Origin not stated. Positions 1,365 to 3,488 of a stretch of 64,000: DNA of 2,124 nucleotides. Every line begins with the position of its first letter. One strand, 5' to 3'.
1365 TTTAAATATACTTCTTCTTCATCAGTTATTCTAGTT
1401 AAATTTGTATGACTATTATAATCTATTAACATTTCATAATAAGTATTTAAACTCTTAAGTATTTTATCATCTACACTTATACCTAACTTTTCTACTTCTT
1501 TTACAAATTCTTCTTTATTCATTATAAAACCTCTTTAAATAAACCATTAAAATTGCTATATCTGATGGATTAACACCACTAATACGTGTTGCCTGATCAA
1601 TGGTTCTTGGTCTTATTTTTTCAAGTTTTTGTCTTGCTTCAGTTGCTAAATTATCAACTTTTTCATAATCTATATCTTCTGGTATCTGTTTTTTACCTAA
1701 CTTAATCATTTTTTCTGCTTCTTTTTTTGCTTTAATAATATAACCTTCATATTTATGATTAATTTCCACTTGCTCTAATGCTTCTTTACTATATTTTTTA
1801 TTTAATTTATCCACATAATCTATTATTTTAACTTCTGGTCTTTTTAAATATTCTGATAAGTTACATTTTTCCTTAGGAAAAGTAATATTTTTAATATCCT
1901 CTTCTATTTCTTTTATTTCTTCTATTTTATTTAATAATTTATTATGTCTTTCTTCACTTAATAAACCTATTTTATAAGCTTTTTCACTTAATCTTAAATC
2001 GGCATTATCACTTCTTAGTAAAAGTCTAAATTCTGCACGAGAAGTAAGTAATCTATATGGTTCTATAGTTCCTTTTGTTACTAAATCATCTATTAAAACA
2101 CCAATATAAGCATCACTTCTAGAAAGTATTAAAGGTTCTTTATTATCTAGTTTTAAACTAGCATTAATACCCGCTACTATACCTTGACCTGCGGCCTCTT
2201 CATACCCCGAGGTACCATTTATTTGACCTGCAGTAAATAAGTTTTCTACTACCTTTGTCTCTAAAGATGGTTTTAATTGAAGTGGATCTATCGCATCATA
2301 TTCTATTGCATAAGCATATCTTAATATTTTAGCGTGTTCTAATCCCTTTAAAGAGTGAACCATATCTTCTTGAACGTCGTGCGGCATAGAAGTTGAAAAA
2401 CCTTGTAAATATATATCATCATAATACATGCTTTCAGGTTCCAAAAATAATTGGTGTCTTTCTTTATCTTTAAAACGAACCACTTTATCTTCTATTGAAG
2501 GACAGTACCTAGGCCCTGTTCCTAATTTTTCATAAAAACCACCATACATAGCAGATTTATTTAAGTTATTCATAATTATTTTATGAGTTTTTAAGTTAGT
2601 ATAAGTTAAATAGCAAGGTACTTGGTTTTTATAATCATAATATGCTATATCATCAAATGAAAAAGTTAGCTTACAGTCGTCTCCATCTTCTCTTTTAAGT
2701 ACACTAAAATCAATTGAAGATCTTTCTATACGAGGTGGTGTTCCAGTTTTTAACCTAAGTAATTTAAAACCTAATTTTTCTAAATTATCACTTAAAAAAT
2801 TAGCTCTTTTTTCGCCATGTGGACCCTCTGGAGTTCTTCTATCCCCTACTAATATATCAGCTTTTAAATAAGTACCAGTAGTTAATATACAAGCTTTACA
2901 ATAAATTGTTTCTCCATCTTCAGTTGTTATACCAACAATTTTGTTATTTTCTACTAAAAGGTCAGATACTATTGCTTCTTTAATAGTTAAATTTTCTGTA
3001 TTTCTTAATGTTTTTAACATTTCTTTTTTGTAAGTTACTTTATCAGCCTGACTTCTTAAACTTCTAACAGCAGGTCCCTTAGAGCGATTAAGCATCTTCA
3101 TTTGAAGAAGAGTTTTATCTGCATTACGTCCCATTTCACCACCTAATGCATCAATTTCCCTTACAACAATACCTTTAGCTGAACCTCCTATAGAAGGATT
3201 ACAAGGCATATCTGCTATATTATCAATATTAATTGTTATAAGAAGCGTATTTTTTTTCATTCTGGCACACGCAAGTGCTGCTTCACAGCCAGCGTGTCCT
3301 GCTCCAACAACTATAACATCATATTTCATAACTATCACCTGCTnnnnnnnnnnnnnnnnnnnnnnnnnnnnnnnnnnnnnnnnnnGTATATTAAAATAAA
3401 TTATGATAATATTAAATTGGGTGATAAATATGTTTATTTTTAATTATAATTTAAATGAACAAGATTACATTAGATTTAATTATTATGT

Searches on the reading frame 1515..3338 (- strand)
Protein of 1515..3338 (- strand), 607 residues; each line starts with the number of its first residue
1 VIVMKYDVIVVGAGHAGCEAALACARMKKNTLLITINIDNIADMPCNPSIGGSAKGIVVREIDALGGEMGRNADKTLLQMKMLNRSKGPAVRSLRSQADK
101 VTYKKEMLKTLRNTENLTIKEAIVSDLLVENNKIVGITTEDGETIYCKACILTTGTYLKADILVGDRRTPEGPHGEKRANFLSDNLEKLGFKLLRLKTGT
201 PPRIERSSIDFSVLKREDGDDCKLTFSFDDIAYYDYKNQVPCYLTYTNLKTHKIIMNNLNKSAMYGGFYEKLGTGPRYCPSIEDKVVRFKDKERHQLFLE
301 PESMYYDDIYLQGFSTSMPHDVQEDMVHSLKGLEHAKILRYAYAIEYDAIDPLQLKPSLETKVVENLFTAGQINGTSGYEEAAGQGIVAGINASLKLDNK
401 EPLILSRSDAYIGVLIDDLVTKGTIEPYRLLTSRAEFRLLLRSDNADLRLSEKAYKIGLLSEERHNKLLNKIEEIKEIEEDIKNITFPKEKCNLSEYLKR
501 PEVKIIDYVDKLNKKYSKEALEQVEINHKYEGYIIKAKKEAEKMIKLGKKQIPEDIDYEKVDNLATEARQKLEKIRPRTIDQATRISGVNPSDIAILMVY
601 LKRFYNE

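Call 85: search_protein_families(library=pfam, proteins=[window:1515-3338:-], max_evalue=0.00001)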
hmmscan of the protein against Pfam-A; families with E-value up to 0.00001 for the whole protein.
window:1515-3338:- (607 aa): 5 families
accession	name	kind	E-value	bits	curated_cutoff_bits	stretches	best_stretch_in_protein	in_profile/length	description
PF01134.28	GIDA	-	7.5e-164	545.9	22.1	1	7-401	1-391/391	Glucose inhibited division protein A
PF13932.14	SAM_GIDA_C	-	2.6e-24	85.3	27.1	1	542-598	1-57/57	tRNA modifying enzyme MnmG/GidA C-terminal helical bundle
PF21680.2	GIDA_C_1st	-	3.9e-09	37.6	24.7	1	462-536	1-94/96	tRNA modifying enzyme MnmG/GidA C-terminal helical domain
PF07992.20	Pyr_redox_2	-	2.8e-06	27.4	26.1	0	6-156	1-109/291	Pyridine nucleotide-disulphide oxidoreductase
PF12831.13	FAD_oxidored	-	6.5e-06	26.1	27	0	7-141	1-128/416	FAD dependent oxidoreductase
